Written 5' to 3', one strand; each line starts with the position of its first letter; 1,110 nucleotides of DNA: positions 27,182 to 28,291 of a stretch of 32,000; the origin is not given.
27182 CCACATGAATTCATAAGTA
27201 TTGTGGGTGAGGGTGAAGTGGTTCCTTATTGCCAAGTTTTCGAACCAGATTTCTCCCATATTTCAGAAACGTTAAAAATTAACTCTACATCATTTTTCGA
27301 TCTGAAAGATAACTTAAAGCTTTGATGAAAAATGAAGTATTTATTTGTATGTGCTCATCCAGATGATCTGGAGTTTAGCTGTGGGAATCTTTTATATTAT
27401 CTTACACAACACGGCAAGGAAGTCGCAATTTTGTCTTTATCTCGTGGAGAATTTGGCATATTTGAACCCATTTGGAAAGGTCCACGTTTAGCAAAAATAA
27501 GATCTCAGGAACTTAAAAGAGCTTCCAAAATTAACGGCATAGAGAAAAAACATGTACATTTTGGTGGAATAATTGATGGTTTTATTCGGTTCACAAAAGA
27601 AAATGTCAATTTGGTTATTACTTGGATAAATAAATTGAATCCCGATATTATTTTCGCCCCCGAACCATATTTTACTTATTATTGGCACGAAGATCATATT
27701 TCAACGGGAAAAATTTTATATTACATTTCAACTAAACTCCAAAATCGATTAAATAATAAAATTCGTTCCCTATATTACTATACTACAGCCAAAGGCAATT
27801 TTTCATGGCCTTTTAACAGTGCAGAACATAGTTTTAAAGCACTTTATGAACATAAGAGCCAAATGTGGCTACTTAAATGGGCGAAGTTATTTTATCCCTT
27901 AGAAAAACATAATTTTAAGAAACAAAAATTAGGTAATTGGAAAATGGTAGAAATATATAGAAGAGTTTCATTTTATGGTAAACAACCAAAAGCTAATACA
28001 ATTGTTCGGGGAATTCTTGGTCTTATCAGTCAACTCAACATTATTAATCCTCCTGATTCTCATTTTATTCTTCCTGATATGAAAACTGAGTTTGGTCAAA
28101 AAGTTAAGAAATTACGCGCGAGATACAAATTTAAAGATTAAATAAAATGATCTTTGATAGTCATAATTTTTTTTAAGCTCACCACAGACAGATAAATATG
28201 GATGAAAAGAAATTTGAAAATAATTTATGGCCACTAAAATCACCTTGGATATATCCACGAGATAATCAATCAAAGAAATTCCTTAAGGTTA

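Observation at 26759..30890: Tightly coupled operon of an unknown 188-aa protein, two divergent PIG-L/LmbE de-N-acetylases and an acyl-CoA ligase: candidate 'deacetylate then re-acylate' remodelling module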

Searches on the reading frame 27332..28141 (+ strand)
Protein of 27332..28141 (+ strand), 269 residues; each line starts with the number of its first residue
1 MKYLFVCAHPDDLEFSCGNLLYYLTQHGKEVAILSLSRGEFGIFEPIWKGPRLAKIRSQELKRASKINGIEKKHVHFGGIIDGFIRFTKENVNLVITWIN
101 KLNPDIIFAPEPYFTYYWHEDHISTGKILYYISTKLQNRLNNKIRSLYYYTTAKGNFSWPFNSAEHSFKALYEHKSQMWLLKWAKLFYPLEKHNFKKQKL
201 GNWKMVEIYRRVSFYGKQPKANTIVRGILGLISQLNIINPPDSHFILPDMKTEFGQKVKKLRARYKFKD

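Call 3: search_protein_families(library=pfam, proteins=[window:27332-28141:+], max_evalue=0.01)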
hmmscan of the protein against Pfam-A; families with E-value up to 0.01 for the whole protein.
window:27332-28141:+ (269 aa): 1 family
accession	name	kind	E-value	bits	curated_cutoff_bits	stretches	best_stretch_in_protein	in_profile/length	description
PF02585.22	PIG-L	-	8.8e-23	81.7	28.2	1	4-129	1-125/129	GlcNAc-PI de-N-acetylase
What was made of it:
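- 27332..28141 (+): PIG-L A: a divergent second PIG-L deacetylase paralogue. It is genus-specific at this position. Pfam PIG-L scores 81.7 bits over residues 4-129 only (call 3).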

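Call 4: search_protein_families(library=ncbifam, proteins=[window:27332-28141:+], max_evalue=0.01)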
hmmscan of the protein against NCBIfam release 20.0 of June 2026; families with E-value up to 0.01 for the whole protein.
window:27332-28141:+ (269 aa): 3 families
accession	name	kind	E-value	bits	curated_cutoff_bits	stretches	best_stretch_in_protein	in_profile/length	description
TIGR04001.1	thiol_BshB1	equivalog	1.4e-16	60.9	182.5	1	4-130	5-119/226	bacillithiol biosynthesis deacetylase BshB1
TIGR04000.1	thiol_BshB2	equivalog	2.6e-08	33.8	195.25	1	4-129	4-130/217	bacillithiol biosynthesis deacetylase BshB2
TIGR03446.1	mycothiol_Mca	equivalog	0.00015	21.4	277.15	1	3-77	3-82/283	mycothiol conjugate amidase Mca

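Call 31: search_solved_structures(query=window:27332-28141:+, max_evalue=0.001, show_alignments=1)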
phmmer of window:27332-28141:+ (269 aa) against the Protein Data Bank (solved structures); distinct sequences matched with E-value up to 0.001: 6.
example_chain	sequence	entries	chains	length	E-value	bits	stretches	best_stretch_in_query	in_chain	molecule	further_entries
8bgn_A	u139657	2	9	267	2.9e-12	49.7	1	2-129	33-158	Diacetylchitobiose deacetylase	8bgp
8bgo_A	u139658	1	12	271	3e-12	49.7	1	2-129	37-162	Diacetylchitobiose deacetylase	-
3wl4_A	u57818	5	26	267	4.2e-12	49.2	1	4-129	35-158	Uncharacterized protein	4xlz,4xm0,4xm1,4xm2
3we7_A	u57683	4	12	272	3.9e-11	46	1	2-129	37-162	Putative uncharacterized protein PH0499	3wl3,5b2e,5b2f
5bmo_A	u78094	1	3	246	1.9e-06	30.6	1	3-71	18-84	Putative uncharacterized protein LnmX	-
1uan_A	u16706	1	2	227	4.4e-06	29.5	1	3-127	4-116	hypothetical protein TT1542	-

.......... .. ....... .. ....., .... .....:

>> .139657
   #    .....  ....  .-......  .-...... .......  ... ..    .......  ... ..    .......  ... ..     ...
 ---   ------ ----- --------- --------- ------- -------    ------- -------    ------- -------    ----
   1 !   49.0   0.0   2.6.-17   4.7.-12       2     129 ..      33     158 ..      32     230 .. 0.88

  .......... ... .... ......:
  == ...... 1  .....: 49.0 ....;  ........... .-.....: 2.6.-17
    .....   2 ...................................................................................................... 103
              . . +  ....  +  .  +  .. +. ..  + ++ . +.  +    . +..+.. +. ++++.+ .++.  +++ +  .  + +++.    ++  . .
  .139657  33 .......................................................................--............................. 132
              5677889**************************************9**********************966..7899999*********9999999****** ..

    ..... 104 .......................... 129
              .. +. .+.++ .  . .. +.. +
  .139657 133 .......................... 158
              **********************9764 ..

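Call 61: search_protein_representatives(protein=window:27332-28138:+)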
Query: 269 residues. Proteins with E-value up to 0.001 (for the whole library): 1496; up to 1e-10: 117; up to 1e-30: 14. The best 150 are listed.
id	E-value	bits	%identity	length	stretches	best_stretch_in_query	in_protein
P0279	1.2e-83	297.1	52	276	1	1-268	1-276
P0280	3.1e-45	171.0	55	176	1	2-139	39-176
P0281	3.2e-44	167.7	46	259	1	2-221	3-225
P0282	1.5e-42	162.2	45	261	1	2-218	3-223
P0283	6.3e-37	143.8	42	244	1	2-184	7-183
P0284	1.2e-36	142.8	41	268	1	2-215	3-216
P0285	1.7e-36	142.4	42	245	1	1-216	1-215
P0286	2.8e-36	141.7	40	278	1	2-225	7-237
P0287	9.9e-35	136.6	36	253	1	1-218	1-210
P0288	6.6e-34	133.9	41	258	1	2-220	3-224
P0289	5.6e-33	130.9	39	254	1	1-232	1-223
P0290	8.2e-33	130.3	39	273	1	3-191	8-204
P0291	1.8e-32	129.2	44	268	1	2-182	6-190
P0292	1.9e-31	125.8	40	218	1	2-187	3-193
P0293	1.5e-28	116.3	39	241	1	1-183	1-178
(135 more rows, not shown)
